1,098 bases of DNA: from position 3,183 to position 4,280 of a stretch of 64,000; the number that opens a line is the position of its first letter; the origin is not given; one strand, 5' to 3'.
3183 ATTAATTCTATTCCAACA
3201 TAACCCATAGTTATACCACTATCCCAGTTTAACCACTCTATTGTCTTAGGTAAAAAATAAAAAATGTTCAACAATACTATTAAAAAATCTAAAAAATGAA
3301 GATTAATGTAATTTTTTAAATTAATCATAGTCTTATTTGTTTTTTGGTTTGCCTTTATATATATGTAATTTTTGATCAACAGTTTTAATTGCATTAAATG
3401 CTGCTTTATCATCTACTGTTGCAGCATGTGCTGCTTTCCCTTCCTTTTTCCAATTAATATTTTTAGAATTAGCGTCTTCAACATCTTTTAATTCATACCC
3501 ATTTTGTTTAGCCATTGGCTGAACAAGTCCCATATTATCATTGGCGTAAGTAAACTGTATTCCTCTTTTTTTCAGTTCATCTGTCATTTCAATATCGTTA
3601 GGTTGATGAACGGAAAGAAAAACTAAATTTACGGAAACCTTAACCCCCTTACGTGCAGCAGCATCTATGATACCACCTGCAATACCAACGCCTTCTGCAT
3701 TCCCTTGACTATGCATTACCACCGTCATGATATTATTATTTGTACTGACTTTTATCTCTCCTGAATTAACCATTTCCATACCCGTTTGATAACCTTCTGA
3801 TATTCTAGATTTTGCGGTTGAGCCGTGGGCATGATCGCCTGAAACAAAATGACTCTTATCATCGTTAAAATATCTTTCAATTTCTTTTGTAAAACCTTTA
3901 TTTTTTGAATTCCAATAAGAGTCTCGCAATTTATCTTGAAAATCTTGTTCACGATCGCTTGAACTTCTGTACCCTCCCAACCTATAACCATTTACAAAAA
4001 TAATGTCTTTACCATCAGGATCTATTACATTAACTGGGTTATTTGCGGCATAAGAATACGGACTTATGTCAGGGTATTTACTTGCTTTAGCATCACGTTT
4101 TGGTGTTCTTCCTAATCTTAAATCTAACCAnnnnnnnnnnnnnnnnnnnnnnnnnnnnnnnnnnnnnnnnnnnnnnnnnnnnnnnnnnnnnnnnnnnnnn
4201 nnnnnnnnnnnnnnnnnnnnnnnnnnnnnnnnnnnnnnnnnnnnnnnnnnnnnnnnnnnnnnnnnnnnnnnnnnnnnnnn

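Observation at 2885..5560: Orphan-like Rhs toxin tip module with lipase-like C-terminus wedged directly behind rplQ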

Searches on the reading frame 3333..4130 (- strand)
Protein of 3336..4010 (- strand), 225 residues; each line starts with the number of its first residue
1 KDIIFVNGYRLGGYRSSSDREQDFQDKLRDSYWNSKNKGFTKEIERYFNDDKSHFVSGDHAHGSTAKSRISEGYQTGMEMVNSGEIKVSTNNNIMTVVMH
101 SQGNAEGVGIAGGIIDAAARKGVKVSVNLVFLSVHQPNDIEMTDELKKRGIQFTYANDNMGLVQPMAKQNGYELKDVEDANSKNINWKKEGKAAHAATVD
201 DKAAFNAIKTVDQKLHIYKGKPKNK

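Call 8: find_homologous_proteins(query=window:3336-4010:-)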
Query seq(225 aa) (225 aa): 28 proteins with E <= 0.001 among 227 candidates.
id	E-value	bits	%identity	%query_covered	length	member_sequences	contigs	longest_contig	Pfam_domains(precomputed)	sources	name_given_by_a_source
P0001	6.4e-97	341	70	100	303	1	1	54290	-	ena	-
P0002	3.0e-90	320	70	98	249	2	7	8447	-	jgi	jgi:hypothetical protein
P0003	4.4e-88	313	68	100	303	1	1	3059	-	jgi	jgi:RHS repeat-associated protein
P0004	7.1e-82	292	63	99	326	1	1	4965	-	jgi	jgi:hypothetical protein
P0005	7.5e-78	279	63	100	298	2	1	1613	-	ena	-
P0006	1.0e-77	279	61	98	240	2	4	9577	-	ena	-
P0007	1.6e-76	275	63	97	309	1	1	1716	-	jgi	-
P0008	3.5e-74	267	59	99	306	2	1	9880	-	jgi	-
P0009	2.2e-70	255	58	98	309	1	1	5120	-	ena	-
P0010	3.2e-70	254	62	94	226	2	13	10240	-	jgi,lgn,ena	-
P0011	1.8e-67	245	64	84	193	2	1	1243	-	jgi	-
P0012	2.2e-67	245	56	94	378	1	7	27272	-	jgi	jgi:hypothetical protein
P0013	1.9e-65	239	55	97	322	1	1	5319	-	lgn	-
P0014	2.0e-65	239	63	81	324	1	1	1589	-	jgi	jgi:RHS repeat-associated protein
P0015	1.3e-64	236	56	97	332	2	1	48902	-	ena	-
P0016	5.9e-62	227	54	96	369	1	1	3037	-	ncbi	-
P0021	4.1e-47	179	47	98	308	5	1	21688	-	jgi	jgi:RHS repeat-associated protein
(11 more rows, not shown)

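Call 13: find_encoding_contigs(protein=P0001, flank=10000, max_places=3)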
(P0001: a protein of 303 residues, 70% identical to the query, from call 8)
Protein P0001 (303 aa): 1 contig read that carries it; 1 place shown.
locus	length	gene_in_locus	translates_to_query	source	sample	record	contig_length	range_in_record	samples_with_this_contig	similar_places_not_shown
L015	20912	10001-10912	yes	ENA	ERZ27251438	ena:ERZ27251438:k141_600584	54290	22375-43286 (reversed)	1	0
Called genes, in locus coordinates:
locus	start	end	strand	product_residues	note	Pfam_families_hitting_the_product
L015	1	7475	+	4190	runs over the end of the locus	PF14870:PSII_BNR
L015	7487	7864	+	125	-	-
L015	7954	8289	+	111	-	-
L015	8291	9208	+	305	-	PF21068:ATPgraspMvdD (faint), PF08443:RimK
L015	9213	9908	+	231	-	-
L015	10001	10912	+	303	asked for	-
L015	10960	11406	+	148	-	-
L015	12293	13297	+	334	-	PF00589:Phage_integrase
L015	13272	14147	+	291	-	PF00589:Phage_integrase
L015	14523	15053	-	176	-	-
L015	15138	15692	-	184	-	-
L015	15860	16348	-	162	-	-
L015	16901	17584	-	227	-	-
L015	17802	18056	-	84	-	-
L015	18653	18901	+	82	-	PF09954:DUF2188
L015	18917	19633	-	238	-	PF18734:HEPN_AbiU2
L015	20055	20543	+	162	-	-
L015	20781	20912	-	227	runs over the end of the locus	-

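Call 14: find_encoding_contigs(protein=P0015, flank=10000, max_places=3)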
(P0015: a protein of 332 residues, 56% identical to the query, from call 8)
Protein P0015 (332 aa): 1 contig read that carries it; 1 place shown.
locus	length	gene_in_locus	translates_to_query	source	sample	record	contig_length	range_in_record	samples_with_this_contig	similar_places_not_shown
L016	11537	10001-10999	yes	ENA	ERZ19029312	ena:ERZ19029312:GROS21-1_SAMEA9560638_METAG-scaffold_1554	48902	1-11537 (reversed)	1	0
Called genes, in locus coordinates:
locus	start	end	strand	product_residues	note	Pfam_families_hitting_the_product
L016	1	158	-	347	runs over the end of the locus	PF11751:PorP_SprF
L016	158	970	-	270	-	PF13688:Reprolysin_5 (weak), PF13582:Reprolysin_3 (weak), PF13574:Reprolysin_2 (weak), PF05572:Peptidase_M43 (faint)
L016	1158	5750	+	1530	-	PF00801:PKD, PF18911:PKD_4, PF00801:PKD, PF18911:PKD_4, PF13585:CHU_C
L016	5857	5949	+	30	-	-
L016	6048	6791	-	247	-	PF02591:Zn_ribbon_9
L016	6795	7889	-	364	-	PF01784:DUF34_NIF3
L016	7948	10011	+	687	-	PF07676:PD40 (faint), PF00691:OmpA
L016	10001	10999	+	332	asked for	-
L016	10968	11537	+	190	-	?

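Call 16: find_encoding_contigs(protein=P0012, flank=8000, max_places=3)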
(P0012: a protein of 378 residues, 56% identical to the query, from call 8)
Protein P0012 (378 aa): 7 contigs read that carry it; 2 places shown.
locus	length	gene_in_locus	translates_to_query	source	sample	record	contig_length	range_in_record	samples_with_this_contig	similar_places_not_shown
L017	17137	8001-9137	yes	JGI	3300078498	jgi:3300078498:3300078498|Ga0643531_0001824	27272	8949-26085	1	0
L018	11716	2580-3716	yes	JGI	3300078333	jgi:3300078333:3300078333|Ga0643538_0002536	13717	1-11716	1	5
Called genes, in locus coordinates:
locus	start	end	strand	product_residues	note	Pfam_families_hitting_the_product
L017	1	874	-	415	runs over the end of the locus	PF00083:Sugar_tr (faint), PF07690:MFS_1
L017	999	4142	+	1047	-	PF25852:DUF6242_C (faint), PF02012:BNR (faint), PF15902:Sortilin-Vps10, PF13088:BNR_2 (faint), PF15902:Sortilin-Vps10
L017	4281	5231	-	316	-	PF00691:OmpA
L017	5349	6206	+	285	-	PF00106:adh_short, PF08659:KR, PF13561:adh_short_C2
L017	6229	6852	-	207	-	-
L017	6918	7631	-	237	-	PF13385:Laminin_G_3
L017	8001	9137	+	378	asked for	-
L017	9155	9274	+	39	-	-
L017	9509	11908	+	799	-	PF12704:MacB_PCD, PF02687:FtsX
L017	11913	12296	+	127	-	PF07494:Reg_prop (faint)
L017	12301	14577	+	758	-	PF00512:HisKA, PF02518:HATPase_c, PF00072:Response_reg, PF12833:HTH_18, PF00165:HTH_AraC (weak)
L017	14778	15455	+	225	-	-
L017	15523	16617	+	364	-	-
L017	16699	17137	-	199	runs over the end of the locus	-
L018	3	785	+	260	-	?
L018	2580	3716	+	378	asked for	-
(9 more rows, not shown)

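Call 17: find_encoding_contigs(protein=P0021, flank=10000, max_places=3)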
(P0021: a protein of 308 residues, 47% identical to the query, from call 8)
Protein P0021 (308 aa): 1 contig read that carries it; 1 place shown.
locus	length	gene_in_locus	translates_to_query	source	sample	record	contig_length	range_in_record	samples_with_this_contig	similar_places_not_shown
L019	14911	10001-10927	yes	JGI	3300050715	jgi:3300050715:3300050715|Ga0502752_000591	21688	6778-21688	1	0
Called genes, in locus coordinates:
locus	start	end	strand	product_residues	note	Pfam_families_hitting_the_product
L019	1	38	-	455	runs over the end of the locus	-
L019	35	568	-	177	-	PF04542:Sigma70_r2, PF08281:Sigma70_r4_2, PF04545:Sigma70_r4 (weak)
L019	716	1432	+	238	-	PF02754:CCG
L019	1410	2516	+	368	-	PF02615:Ldh_2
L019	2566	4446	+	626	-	PF00005:ABC_tran, PF02463:SMC_N (faint), PF13555:AAA_29 (faint), PF13304:AAA_21 (weak), PF12848:ABC_tran_Xtn, PF00005:ABC_tran, PF16326:ABC_tran_CTD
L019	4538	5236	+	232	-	PF01578:Cytochrom_C_asm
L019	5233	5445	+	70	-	PF20077:CcmD_alt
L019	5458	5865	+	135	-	PF03100:CcmE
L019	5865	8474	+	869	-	PF01578:Cytochrom_C_asm, PF16327:CcmF_C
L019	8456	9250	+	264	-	PF03807:F420_oxidored, PF10728:DUF2520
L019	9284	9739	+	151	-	PF09912:DUF2141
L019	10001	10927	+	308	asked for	-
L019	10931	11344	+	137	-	-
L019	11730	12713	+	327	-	-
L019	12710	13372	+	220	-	-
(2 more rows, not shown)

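Call 20: predict_structure(alignment_id=A1)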
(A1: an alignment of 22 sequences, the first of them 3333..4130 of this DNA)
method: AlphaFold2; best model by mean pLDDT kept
length: 265 residues; sequences in the alignment: 22
mean_pLDDT: 84.4   pTM: 0.82
mean pLDDT of the five models: 84.4, 82.8, 81.0, 79.2, 79.0
residues with pLDDT >= 90: 166; 70-90: 50; 50-70: 18; < 50: 31
segments of 3 or more residues with pLDDT < 50: 1-4, 20-38
pLDDT, mean of each block of 10 residues (from residue 1): 48 49 42 41 89 75 92 95 93 91 88 96 88 92 97 96 94 95 96 94 83 93 95 94 97 95 59
secondary structure, 60 per line:
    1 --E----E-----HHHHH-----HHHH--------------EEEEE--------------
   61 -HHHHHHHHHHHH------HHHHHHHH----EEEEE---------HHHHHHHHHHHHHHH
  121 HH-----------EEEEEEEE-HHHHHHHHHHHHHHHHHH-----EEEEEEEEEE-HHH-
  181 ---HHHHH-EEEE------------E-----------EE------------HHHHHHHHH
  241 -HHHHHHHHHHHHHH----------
elements in order: H14-18 H24-27 E42-46 H62-73 H80-87 E92-96 H106-122 E134-141 H143-160 E166-175 H184-188 E190-193 H232-240 H242-255
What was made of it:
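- On Alpha/beta-hydrolase fold serine hydrolase: M-H-S583-Q-G-N lies between strand 134-141 and helix 143-160 of the model (call 20).
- Ser lies between strand 134-141 and helix 143-160 in model numbering (call 20).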

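Call 25: search_solved_structures(query=A1, max_evalue=10, show_alignments=2)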
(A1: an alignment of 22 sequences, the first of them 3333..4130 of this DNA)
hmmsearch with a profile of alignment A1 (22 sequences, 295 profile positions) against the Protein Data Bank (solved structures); distinct sequences matched with E-value up to 10: 1.
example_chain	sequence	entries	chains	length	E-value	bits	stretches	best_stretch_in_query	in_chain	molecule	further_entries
6sup_A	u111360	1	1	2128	0.86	12.1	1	17-80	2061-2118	TcdB2,TccC3,Cell division control protein 42 homolog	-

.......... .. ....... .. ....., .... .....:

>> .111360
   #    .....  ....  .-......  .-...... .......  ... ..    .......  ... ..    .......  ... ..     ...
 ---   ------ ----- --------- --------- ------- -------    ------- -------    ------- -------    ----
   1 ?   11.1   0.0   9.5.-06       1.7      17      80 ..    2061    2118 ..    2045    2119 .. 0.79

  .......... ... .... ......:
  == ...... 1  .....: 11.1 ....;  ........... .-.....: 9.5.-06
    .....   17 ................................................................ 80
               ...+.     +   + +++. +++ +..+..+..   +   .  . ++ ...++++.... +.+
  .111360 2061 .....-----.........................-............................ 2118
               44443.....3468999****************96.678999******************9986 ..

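Call 26: fold_search(model_id=the predicted structure, library=pdb)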
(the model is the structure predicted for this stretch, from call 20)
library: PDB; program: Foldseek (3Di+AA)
matches with E <= 10: 1026; with E <= 0.001: 0
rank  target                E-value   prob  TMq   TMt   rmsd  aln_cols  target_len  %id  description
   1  6ij4                  1.1e-03  0.87  0.30  0.30   9.5       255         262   13  Crystal structure of PETase S121E, D186H mutant from Ideonella sakaiensis (released 2019-09-04)
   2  8ais_A                1.2e-03  0.95  0.28  0.28   7.5       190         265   12  Crystal structure of cutinase PsCut from Pseudomonas saudimassiliensis (released 2023-03-08)
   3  6scd_A                3.0e-03  0.77  0.24  0.24   7.6       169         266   12  Polyester hydrolase PE-H Y250S mutant of Pseudomonas aestusnigri (released 2020-02-26)
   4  9vzr                  3.2e-03  0.84  0.25  0.24   7.5       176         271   12  MG8, a PET hydrolase enzyme from the human saliva metagenome (released 2026-01-28)
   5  7qvh_C                3.4e-03  0.85  0.26  0.26   7.8       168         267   15  The crystal structure of HotPETase, an evolved thermostable variant of IsPETase (released 2022-08-03)
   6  6ij6                  3.4e-03  0.84  0.26  0.26   7.3       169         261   14  Crystal structure of PETase S121E, D186H, R280A mutant from Ideonella sakaiensis (released 2019-09-04)
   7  7osb_B                3.4e-03  0.72  0.24  0.24   7.7       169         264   15  Crystal Structure of a Double Mutant PETase (S238F/W159H) from Ideonella sakaiensis (released 2021-10-13)
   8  7osb_A                3.6e-03  0.72  0.24  0.24   7.9       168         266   15  Crystal Structure of a Double Mutant PETase (S238F/W159H) from Ideonella sakaiensis (released 2021-10-13)
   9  6sbn                  3.8e-03  0.91  0.27  0.28   7.1       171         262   12  Polyester hydrolase PE-H of Pseudomonas aestusnigri (released 2020-02-26)
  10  5xh2                  3.8e-03  0.80  0.31  0.31   8.5       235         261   14  Crystal structure of a novel PET hydrolase R103G/S131A mutant in complex with pNP from Ideonella sakaiensis 201-F6 (released 2017-12-20)
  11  5xg0_B                3.8e-03  0.80  0.25  0.26   7.5       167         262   15  Crystal structure of a novel PET hydrolase from Ideonella sakaiensis 201-F6 (released 2017-12-20)
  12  6ane_B                3.8e-03  0.77  0.25  0.25   7.7       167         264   15  Crystal Structure of Ideonella sakaiensis PET Hydrolase (released 2018-04-18)
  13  6eqd_A                3.8e-03  0.75  0.24  0.24   7.6       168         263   15  Crystal structure of a polyethylene terephthalate degrading hydrolase from Ideonella sakaiensis collected at long wave (released 2018-04-25)
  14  5xg0_C                3.8e-03  0.75  0.24  0.24   7.8       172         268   15  Crystal structure of a novel PET hydrolase from Ideonella sakaiensis 201-F6 (released 2017-12-20)
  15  6fvj_F                4.3e-03  0.92  0.37  0.45   7.4       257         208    8  TesA a major thioesterase from Mycobacterium tuberculosis (released 2018-10-24)
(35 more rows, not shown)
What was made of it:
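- On Alpha/beta-hydrolase fold serine hydrolase: Foldseek against PDB gives E about 1e-3 and TM 0.25-0.37, all hydrolases (call 26).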

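Call 28: search_protein_families(library=pfam, alignment_id=A1, max_evalue=10)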
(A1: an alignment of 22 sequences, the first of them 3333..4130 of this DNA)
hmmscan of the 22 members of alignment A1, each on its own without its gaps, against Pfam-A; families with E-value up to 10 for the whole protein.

A. member 1, window:3333-4130:- (265 aa): 2 families
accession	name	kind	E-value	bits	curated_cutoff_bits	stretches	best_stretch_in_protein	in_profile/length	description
PF16145.10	DUF4853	-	0.053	14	34.8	1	64-119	63-121/135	Domain of unknown function (DUF4853)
PF05979.17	DUF896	-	0.15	12.4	24.2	1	59-85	20-46/64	Bacterial protein of unknown function (DUF896)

B. families by the number of members that match (of 22 scanned): 16 families
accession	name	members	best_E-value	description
PF24322.2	Tle3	3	0.013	T6SS Tle3 phospholipase effector domain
PF01008.23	IF-2B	2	0.0042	Initiation factor 2 subunit family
PF11115.13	DUF2623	2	0.025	Protein of unknown function (DUF2623)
PF05979.17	DUF896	2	0.15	Bacterial protein of unknown function (DUF896)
PF14655.12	RAB3GAP2_N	1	0.025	Rab3 GTPase-activating protein regulatory subunit N-terminus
PF16145.10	DUF4853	1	0.053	Domain of unknown function (DUF4853)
PF01330.27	RuvA_N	1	0.069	RuvA N terminal domain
PF08308.17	PEGA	1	0.08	PEGA domain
PF11631.14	DUF3255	1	0.091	Protein of unknown function (DUF3255)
PF17293.8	Arm-DNA-bind_5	1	0.12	Arm DNA-binding domain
PF18121.7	TFA2_Winged_2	1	0.14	TFA2 Winged helix domain 2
PF13786.12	DUF4179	1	0.14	Domain of unknown function (DUF4179)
PF12974.12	Phosphonate-bd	1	0.15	ABC transporter, phosphonate, periplasmic substrate-binding protein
PF06289.16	FlbD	1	0.15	Flagellar and Swarming motility proteins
PF02064.20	MAS20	1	0.17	MAS20 protein import receptor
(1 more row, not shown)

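Call 35: search_protein_representatives(alignment_id=A3)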
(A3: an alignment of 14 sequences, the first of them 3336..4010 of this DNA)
Query: 14 sequences, 275 profile positions. Proteins with E-value up to 0.001 (for the whole library): 1132; up to 1e-10: 324; up to 1e-30: 17. The best 150 are listed.
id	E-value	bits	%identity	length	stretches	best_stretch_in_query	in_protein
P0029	4.2e-116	403.5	-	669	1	4-274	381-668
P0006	2.3e-114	397.8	-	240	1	39-274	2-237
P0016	1.4e-110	385.3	-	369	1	2-273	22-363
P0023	2.7e-109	381.2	-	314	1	5-271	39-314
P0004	2.3e-105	368.2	-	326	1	4-273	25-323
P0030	3.4e-105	367.7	-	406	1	11-272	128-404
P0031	1.3e-100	352.7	-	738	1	6-271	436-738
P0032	6.5e-86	304.5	-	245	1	34-232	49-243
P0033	1.0e-80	287.4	-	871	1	5-273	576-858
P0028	2.9e-70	253.2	-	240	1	48-274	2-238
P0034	1.6e-66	240.9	-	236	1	4-202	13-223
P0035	9.6e-58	212.1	-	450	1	5-273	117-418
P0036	3.0e-57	210.5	-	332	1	4-274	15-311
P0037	8.9e-46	172.8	-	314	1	4-264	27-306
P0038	6.1e-43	163.5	-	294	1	4-272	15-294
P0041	3.0e-29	118.6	-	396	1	5-215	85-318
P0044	2.2e-26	109.2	-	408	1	24-216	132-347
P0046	2.2e-25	105.9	-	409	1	13-215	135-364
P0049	7.0e-25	104.3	-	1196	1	28-220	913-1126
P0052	4.0e-24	101.8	-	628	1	7-216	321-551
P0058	1.2e-23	100.3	-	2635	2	83-215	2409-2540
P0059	1.6e-23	99.8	-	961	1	9-224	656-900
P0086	8.3e-21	90.9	-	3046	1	4-221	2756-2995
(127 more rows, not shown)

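Call 36: search_protein_families(library=pfam, proteins=[P0058, P0086, P0049, P0041, P0044, P0052, P0059, P0046], max_evalue=0.01)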
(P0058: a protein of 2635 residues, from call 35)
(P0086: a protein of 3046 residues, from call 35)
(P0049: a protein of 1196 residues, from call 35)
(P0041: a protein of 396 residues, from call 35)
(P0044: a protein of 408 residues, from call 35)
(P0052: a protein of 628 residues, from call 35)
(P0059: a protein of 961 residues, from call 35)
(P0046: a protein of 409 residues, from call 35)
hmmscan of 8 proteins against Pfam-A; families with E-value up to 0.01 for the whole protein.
P0058 (2635 aa): 1 family
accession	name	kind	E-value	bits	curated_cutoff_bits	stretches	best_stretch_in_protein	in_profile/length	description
PF20041.5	DUF6443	-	0.006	17.2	27.8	0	324-472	17-126/137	Domain of unknown function (DUF6443)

P0086 (3046 aa): 2 families
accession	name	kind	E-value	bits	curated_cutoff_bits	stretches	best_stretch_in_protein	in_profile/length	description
PF20041.5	DUF6443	-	5.3e-08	33.6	27.8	2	327-419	11-106/137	Domain of unknown function (DUF6443)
PF05593.20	RHS_repeat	-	3e-06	27.9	22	0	2025-2044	18-37/38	RHS Repeat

P0049 (1196 aa): 1 family
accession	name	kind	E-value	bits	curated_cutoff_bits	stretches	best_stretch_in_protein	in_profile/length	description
PF20041.5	DUF6443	-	9.8e-35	120.2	27.8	1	69-197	12-134/137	Domain of unknown function (DUF6443)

P0041 (396 aa): 0 families

P0044 (408 aa): 1 family
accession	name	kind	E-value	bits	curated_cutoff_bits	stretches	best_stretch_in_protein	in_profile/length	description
PF03527.20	RHS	-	0.0018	18.5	27.9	1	71-103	2-34/38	RHS protein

P0052 (628 aa): 1 family
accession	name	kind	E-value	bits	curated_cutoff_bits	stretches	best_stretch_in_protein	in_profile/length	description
PF05593.20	RHS_repeat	-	2.9e-07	31.2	22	0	199-217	14-32/38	RHS Repeat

P0059 (961 aa): 1 family
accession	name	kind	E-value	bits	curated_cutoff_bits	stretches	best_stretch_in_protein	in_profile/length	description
PF05593.20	RHS_repeat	-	4.2e-12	46.6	22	0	498-515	16-35/38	RHS Repeat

P0046 (409 aa): 1 family
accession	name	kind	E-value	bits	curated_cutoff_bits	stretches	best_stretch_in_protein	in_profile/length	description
PF03527.20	RHS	-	0.0023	18.2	27.9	1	85-119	2-36/38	RHS protein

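Call 37: search_protein_families(library=pfam, proteins=[P0029, P0031, P0033, P0030, P0035, P0036, P0037, P0038], max_evalue=0.01)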
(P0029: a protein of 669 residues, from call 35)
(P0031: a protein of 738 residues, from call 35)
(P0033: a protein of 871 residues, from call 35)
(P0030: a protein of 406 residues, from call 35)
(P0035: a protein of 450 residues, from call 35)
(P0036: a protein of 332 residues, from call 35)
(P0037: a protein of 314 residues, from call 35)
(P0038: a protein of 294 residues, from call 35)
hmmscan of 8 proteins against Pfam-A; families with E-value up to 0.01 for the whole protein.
P0029 (669 aa): 1 family
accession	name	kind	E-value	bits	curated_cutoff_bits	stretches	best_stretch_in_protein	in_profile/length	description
PF05593.20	RHS_repeat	-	8e-06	26.6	22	0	44-72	7-30/38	RHS Repeat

P0031 (738 aa): 0 families

P0033 (871 aa): 0 families

P0030 (406 aa): 1 family
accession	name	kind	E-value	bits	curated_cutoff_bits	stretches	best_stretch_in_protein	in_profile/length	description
PF03527.20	RHS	-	0.0084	16.4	27.9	0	78-99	2-23/38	RHS protein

P0035 (450 aa): 0 families

P0036 (332 aa): 0 families

P0037 (314 aa): 0 families

P0038 (294 aa): 1 family
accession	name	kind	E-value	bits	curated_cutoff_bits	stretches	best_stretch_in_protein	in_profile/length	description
PF00561.26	Abhydrolase_1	-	0.0062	16.7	25.8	0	170-243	70-140/245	alpha/beta hydrolase fold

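Call 42: find_related_loci(query=A3, collection=metagenome_contigs, flank=10000)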
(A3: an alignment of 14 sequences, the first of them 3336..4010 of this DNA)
Query A3 (225 aa) in metagenome_contigs; peptide patterns used: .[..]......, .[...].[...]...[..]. (x = any residue, [..] = any of these).
148 stretches matched a pattern; 18 encode a relative of the query (tblastn E <= 1e-3); 18 distinct loci.
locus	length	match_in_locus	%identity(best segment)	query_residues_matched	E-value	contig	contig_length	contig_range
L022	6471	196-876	70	1-225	3e-106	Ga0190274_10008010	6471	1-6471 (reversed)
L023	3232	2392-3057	67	1-224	2e-96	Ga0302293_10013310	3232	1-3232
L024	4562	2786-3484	63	1-222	1e-86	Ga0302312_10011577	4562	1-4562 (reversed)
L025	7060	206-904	63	1-222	2e-86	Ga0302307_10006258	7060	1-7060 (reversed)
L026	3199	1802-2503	56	1-212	4e-80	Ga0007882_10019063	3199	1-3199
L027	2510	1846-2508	60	1-217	3e-75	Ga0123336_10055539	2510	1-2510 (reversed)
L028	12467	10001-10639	47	1-221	2e-48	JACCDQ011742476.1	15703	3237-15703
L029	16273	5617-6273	44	1-218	2e-48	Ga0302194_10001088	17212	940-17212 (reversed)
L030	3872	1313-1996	32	2-221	2e-21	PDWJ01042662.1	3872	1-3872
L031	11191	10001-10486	34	21-160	1e-18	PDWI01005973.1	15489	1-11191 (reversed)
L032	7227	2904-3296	36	32-140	3e-15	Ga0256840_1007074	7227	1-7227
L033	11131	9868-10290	34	25-140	2e-14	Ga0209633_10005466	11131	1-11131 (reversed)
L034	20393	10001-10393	35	32-140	3e-14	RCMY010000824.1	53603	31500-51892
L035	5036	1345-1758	35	32-148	3e-13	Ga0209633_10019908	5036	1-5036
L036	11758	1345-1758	33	32-147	4e-13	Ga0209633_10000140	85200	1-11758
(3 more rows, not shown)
